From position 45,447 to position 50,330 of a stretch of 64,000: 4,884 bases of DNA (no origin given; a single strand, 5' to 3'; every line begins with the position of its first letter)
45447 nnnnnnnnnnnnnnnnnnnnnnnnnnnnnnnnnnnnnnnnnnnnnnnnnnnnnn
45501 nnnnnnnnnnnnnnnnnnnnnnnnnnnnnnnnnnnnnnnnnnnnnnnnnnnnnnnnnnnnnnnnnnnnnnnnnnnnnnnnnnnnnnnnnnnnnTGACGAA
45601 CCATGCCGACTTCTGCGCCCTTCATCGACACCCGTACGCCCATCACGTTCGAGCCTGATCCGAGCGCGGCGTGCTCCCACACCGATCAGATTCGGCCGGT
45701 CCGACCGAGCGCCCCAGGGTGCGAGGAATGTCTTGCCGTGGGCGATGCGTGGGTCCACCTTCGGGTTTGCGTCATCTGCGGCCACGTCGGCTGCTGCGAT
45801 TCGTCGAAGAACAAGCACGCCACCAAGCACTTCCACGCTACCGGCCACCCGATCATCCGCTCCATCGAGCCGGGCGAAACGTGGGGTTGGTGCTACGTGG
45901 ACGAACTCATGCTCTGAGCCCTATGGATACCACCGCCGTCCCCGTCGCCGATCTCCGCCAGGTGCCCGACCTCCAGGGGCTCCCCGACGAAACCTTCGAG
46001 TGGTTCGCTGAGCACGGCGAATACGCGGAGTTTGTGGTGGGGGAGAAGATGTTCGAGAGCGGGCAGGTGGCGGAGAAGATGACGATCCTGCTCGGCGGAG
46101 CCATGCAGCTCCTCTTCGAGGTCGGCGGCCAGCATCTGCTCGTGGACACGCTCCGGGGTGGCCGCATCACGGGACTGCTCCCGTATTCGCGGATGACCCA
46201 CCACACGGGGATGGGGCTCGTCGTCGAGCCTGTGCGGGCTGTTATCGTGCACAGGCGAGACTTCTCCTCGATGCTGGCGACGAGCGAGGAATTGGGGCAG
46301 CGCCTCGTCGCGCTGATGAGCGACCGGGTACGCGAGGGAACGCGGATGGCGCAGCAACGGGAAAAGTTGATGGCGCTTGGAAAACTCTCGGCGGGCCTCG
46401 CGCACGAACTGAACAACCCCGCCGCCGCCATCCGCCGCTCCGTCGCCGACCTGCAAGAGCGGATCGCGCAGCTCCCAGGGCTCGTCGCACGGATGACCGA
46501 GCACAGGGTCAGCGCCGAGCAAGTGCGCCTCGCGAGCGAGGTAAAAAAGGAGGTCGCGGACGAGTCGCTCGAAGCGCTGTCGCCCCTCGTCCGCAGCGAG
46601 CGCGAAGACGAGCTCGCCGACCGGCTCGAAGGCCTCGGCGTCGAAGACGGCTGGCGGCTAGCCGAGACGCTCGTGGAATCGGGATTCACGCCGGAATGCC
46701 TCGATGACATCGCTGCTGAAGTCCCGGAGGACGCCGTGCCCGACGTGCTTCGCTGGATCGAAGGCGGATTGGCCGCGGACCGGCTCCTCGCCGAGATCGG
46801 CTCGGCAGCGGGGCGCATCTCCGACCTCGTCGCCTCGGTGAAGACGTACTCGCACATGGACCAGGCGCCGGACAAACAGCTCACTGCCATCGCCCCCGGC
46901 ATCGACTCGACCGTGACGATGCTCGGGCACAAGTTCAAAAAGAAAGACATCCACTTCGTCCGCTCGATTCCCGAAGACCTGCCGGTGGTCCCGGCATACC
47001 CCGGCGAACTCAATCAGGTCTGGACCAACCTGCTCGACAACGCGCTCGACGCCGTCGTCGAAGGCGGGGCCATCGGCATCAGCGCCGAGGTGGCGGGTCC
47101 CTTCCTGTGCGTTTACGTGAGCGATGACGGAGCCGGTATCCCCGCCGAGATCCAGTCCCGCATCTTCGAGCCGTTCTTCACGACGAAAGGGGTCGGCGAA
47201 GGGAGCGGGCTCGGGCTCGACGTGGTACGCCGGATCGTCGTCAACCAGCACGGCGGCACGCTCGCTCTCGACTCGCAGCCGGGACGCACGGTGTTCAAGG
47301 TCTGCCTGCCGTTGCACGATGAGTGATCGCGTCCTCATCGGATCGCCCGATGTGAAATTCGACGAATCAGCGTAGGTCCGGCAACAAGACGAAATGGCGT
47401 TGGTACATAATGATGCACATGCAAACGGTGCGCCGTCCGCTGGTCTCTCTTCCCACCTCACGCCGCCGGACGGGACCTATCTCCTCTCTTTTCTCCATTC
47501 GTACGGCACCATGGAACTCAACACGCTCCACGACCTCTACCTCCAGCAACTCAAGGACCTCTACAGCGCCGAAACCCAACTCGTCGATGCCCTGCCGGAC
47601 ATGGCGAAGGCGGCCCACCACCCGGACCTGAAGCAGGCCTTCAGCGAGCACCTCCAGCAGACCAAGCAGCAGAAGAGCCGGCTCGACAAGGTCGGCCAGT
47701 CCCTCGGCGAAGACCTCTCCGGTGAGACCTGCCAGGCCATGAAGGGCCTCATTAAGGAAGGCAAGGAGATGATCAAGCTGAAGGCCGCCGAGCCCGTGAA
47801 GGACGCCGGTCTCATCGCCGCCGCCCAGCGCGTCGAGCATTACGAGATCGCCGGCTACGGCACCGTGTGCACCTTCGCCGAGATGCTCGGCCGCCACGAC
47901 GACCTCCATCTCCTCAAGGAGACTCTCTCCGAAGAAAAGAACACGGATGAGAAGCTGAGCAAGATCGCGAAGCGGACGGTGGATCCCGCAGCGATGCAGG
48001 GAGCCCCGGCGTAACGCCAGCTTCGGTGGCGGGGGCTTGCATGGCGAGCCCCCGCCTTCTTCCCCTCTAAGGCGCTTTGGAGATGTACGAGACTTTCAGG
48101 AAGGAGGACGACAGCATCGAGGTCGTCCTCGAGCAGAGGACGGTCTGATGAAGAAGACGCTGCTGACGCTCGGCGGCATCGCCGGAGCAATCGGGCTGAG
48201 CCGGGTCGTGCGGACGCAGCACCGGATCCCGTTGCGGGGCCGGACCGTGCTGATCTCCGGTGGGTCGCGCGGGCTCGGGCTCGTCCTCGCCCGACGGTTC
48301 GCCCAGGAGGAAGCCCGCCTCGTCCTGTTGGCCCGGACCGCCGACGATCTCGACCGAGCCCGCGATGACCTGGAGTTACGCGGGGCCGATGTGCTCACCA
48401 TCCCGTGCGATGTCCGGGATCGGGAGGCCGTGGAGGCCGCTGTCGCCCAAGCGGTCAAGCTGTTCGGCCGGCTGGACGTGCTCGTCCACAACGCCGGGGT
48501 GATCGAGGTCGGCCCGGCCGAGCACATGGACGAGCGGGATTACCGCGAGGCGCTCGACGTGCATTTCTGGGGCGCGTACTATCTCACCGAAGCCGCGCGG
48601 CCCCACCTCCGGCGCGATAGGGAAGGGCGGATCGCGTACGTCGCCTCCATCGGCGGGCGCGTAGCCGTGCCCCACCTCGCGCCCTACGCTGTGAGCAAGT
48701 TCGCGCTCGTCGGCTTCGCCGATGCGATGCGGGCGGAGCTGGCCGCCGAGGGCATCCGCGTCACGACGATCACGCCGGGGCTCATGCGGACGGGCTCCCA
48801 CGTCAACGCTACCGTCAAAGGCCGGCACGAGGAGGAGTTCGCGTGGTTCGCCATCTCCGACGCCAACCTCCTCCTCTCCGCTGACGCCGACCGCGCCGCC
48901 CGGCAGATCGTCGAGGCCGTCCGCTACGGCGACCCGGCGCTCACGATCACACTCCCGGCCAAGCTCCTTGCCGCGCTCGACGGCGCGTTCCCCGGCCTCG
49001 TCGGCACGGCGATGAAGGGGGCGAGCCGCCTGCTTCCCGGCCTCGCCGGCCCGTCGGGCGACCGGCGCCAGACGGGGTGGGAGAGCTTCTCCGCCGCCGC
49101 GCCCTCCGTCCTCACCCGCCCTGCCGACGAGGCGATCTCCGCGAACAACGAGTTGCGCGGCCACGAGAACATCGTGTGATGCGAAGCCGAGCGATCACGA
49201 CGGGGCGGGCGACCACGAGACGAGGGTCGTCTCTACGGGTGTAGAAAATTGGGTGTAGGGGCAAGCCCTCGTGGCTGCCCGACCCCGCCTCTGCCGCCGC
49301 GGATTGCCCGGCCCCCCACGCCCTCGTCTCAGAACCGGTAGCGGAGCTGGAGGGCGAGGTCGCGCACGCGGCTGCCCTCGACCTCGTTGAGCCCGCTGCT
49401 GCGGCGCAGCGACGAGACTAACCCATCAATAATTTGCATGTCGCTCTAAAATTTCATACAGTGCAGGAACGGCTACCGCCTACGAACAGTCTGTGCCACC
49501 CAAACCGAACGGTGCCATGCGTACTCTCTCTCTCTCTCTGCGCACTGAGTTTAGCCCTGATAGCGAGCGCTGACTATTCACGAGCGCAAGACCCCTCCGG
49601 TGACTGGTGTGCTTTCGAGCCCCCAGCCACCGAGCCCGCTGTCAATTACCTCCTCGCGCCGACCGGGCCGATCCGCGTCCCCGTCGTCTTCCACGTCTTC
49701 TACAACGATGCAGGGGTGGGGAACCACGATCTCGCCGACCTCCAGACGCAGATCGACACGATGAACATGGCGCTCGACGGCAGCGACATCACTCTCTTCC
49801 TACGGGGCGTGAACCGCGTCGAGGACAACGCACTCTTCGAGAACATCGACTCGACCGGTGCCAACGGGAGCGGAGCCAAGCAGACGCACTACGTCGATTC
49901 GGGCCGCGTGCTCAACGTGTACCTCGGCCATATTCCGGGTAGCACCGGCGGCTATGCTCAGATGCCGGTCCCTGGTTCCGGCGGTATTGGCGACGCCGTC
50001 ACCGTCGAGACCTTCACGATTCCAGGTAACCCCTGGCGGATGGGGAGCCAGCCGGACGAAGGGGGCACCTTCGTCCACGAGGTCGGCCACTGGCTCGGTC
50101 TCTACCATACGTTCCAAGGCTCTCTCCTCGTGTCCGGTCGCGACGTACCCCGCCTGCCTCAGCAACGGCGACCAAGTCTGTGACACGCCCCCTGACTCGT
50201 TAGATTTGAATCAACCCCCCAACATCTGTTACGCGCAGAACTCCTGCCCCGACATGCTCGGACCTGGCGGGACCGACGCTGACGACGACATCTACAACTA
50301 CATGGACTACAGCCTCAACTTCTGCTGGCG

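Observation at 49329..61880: Three direct copies of one gene's 3' end bracket two blocks of T9SS cargo genes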

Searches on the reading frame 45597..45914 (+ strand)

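Call 24: search_protein_families(library=pfam, proteins=[window:45597-45914:+], max_evalue=0.001)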
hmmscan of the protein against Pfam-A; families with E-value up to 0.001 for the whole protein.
window:45597-45914:+ (106 aa): 1 family
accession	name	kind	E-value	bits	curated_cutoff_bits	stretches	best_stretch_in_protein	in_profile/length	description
PF02148.25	zf-UBP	-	2e-13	50.8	22.7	1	42-103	1-55/63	Zn-finger in ubiquitin-hydrolases and other protein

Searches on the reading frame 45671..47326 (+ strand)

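Call 6: search_protein_families(library=pfam, proteins=[window:45671-47326:+], max_evalue=0.01)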
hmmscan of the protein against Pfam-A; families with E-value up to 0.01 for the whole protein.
window:45671-47326:+ (551 aa): 4 families
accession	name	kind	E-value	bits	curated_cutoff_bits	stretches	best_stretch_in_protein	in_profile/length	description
PF02518.31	HATPase_c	-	2.3e-23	83.2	26.4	1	446-549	5-110/111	Histidine kinase-, DNA gyrase B-, and HSP90-like ATPase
PF14501.12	HATPase_c_5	-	0.00031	21.1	22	1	447-547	6-102/102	GHKL domain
PF00027.35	cNMP_binding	-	0.0059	17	27.5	0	124-204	7-88/89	Cyclic nucleotide-binding domain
PF00512.31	HisKA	-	0.0083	16.6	26.9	0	236-258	2-24/66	His Kinase A (phospho-acceptor) domain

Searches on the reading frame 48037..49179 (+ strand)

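Call 6: search_protein_families(library=pfam, proteins=[window:48037-49179:+], max_evalue=0.01)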
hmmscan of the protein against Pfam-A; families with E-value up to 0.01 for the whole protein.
window:48037-49179:+ (380 aa): 6 families
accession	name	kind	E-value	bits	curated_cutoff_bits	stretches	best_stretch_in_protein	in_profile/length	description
PF00106.31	adh_short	-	1.1e-49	169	26.6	1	70-255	2-187/195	short chain dehydrogenase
PF13561.12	adh_short_C2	-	2.6e-39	135.7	27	1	78-257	6-183/236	Enoyl-(Acyl carrier protein) reductase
PF08659.16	KR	-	1.1e-20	74.7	22.6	1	70-250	2-178/180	KR domain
PF23441.1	SDR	-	2.8e-06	27.4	27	1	68-252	7-196/258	SDR-like rossmann domain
PF01370.27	Epimerase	-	0.00092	19.1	20.9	1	71-234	1-159/240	NAD dependent epimerase/dehydratase family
PF08643.16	DUF1776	-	0.0047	16.8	25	1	157-254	104-203/294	Fungal family of unknown function (DUF1776)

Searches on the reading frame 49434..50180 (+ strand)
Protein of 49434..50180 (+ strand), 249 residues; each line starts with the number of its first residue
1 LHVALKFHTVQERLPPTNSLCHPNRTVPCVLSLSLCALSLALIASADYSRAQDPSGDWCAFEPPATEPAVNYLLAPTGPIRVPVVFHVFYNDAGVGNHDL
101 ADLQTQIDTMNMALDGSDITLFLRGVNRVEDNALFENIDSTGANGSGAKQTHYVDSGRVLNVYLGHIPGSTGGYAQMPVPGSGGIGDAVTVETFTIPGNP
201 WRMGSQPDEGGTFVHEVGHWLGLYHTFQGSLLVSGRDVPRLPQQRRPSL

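Call 24: search_protein_families(library=pfam, proteins=[window:49434-50180:+], max_evalue=0.001)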
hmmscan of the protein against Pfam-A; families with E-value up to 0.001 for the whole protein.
window:49434-50180:+ (249 aa): 0 families
